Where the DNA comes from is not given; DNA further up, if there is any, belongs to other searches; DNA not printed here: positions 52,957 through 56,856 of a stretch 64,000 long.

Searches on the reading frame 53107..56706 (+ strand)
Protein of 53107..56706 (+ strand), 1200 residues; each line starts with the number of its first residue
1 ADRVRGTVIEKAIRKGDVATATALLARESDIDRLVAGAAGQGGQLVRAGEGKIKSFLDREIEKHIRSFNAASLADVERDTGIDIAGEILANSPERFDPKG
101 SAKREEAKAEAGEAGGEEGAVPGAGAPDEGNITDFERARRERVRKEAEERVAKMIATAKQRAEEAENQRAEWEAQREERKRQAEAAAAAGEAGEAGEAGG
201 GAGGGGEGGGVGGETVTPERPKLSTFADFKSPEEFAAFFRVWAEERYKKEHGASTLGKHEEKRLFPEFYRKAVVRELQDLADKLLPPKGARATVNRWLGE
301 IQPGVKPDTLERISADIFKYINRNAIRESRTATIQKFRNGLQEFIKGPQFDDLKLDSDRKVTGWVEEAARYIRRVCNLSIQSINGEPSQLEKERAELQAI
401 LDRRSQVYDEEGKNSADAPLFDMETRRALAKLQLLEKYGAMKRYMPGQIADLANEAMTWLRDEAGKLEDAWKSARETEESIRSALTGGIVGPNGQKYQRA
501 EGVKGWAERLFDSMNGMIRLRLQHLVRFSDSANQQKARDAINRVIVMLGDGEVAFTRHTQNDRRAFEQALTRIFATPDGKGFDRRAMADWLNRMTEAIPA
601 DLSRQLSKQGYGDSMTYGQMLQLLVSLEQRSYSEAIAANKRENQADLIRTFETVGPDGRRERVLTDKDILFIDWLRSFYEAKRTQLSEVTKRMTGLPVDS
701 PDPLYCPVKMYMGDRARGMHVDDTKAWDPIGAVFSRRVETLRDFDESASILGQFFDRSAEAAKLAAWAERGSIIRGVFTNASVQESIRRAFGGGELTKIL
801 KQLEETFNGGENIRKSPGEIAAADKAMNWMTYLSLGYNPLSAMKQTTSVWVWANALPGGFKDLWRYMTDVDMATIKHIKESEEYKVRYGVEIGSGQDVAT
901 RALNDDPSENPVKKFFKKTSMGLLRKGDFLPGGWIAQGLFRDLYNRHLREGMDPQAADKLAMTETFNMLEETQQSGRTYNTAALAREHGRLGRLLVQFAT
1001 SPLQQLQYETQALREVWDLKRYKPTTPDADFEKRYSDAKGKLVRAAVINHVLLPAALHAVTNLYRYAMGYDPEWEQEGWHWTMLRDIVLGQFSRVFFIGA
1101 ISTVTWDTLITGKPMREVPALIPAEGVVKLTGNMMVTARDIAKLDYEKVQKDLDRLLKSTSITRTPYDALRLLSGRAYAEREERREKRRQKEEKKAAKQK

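Call 67: search_protein_representatives(protein=window:53107-56706:+)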
Query: 1200 residues. Proteins with E-value up to 0.001 (for the whole library): 319; up to 1e-10: 248; up to 1e-30: 142. The best 150 are listed.
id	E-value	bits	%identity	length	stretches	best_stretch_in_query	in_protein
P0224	0.0e+00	2438.9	91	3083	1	1-1196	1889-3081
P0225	0.0e+00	1979.1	75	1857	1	1-1187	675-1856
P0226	0.0e+00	1340.6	56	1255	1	1-1188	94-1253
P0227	0.0e+00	1307.0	56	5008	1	1-1186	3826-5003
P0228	0.0e+00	1295.8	57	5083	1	1-1165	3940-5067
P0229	0.0e+00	1289.9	55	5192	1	1-1184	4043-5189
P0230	0.0e+00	1274.5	54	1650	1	1-1189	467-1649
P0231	0.0e+00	1258.6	54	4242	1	1-1186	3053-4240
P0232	0.0e+00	1258.5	55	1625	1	1-1188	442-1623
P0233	0.0e+00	1257.8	55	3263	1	1-1188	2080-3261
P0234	0.0e+00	1251.9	54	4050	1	3-1185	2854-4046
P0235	7.1e-276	934.8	54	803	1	383-1187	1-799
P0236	5.8e-241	819.1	43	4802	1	17-1172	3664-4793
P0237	6.3e-228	776.0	41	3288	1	15-1167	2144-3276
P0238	2.0e-216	737.9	39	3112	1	18-1170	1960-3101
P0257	1.6e-102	360.7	29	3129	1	7-1200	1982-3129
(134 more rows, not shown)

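Call 107: predict_structure(alignment_id=A5)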
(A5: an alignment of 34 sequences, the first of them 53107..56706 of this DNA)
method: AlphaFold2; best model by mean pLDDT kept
length: 1200 residues; sequences in the alignment: 34
mean_pLDDT: 75.5   pTM: 0.70
mean pLDDT of the five models: 75.5, 73.7, 72.4, 72.0, 71.5
residues with pLDDT >= 90: 397; 70-90: 427; 50-70: 164; < 50: 212
segments of 3 or more residues with pLDDT < 50: 1-5, 16-18, 37-133, 188-227, 410-413, 719-723, 891-913, 1117-1131, 1133-1135, 1140-1142
pLDDT, mean of each block of 10 residues (from residue 1): 51 50 55 48 34 37 32 35 40 44 34 32 36 56 68 74 75 74 56 34 28 30 44 79 81 59 82 87 85 88 82 86 84 92 88 86 91 88 76 89 67 50 74 92 89 94 90 92 97 89 85 87 95 96 96 92 89 88 87 92 95 94 92 89 95 92 95 92 89 84 81 64 67 75 92 89 93 94 97 93 89 52 57 65 86 93 93 94 84 37 40 53 81 92 96 96 95 87 80 73 90 93 94 96 94 89 82 79 85 72 74 56 43 48 57 61 63 75 85 86
secondary structure, 60 per line:
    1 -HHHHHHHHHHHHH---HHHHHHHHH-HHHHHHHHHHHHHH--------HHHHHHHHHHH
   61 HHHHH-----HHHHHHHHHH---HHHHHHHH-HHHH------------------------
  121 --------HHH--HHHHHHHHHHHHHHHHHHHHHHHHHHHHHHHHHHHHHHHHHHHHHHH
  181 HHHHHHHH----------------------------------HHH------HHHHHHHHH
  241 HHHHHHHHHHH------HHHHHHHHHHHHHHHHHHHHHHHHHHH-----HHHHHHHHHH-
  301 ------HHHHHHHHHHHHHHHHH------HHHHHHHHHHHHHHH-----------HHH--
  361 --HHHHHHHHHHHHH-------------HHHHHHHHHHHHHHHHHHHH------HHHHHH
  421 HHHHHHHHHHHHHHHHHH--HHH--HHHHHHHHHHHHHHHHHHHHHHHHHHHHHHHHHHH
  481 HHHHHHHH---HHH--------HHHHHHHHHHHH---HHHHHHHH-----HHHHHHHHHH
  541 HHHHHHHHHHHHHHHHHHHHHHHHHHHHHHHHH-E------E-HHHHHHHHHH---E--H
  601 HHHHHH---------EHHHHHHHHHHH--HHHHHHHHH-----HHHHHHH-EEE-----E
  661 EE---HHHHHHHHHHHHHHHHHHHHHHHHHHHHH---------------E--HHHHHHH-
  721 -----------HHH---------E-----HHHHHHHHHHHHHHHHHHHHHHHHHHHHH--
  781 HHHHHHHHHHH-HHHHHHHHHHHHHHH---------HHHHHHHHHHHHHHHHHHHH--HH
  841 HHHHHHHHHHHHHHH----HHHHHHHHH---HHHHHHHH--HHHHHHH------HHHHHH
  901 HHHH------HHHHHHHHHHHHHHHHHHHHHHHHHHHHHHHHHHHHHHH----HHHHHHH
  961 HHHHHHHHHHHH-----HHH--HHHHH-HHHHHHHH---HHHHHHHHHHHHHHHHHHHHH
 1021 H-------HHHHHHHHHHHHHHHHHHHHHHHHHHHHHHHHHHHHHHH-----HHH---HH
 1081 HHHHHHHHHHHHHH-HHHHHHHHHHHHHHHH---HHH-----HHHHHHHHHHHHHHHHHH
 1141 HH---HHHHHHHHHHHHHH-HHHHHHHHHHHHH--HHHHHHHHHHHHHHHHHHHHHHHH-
elements in order (helices of 4 or more, strands of 3 or more residues): H2-14 H18-26 H28-41 H50-65 H71-80 H84-91 H93-96 H134-188 H232-251 H258-284 H290-299 H307-323 H330-344 H363-375 H389-408 H415-438 H446-488 H503-514 H518-525 H531-573 H584-593 H600-606 H617-627 H630-638 H644-650 E652-654 E660-662 H666-694 H713-719 H750-778 H781-791 H793-807 H817-836 H839-855 H860-868 H872-879 H882-888 H895-904 H911-949 H954-972 H983-987 H989-996 H1000-1021 H1029-1067 H1079-1094 H1096-1111 H1123-1142 H1146-1159 H1161-1173 H1176-1199

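Call 109: fold_search(model_id=the predicted structure, library=viral)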
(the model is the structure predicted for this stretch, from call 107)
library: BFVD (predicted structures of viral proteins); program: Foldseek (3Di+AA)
matches with E <= 10: 255; with E <= 0.001: 74
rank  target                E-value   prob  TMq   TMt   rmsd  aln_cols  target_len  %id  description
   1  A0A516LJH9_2          3.1e-21  1.00  0.48  0.44  13.9      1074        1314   13  (no name in the UniProt tables at hand)
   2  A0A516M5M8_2          8.8e-21  1.00  0.45  0.38  14.7      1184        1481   15  (no name in the UniProt tables at hand)
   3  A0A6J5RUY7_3          3.9e-20  1.00  0.46  0.53  14.5      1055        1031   14  ART-PolyVal-like domain-containing protein [uncultured Caudovirales phage]
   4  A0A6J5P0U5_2          1.0e-19  1.00  0.47  0.49  14.9      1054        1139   14  Uncharacterized protein [uncultured Caudovirales phage]
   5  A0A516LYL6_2          1.1e-18  1.00  0.48  0.43  10.5      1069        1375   15  (no name in the UniProt tables at hand)
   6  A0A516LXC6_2          1.2e-18  1.00  0.47  0.43  11.4      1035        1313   14  (no name in the UniProt tables at hand)
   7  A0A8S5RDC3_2          5.9e-18  1.00  0.42  0.37  19.5      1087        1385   14  Crystallin beta/gamma motif-containing protein [virus sp. ctd0M1]
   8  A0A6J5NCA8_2          1.4e-16  1.00  0.40  0.40  24.4      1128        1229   15  Large polyvalent protein associated domain-containing protein [uncultured Caudovirales phage]
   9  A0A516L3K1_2          4.4e-16  1.00  0.46  0.43  12.8      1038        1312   14  (no name in the UniProt tables at hand)
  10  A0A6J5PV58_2          4.7e-15  1.00  0.40  0.33  18.8      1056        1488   14  Uncharacterized protein [uncultured Caudovirales phage]
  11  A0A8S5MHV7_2          6.0e-15  1.00  0.41  0.46  20.0      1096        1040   12  Crystallin beta/gamma motif-containing protein [Siphoviridae sp. ctvyM23]
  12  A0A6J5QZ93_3          9.8e-15  1.00  0.39  0.40  20.9      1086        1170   12  Uncharacterized protein [uncultured Caudovirales phage]
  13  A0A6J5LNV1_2          2.6e-14  1.00  0.45  0.39  12.7      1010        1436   15  N-acetyltransferase domain-containing protein [uncultured Caudovirales phage]
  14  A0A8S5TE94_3          2.6e-14  1.00  0.35  0.35  24.3      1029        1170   12  Type I restriction enzyme [Podoviridae sp. ctzXp5]
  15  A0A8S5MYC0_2          3.5e-14  1.00  0.38  0.32  22.9      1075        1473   13  Nuclease [Myoviridae sp. ctRRy11]
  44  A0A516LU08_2          1.8e-10  1.00  0.40  0.40  17.0      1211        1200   11  (no name in the UniProt tables at hand)
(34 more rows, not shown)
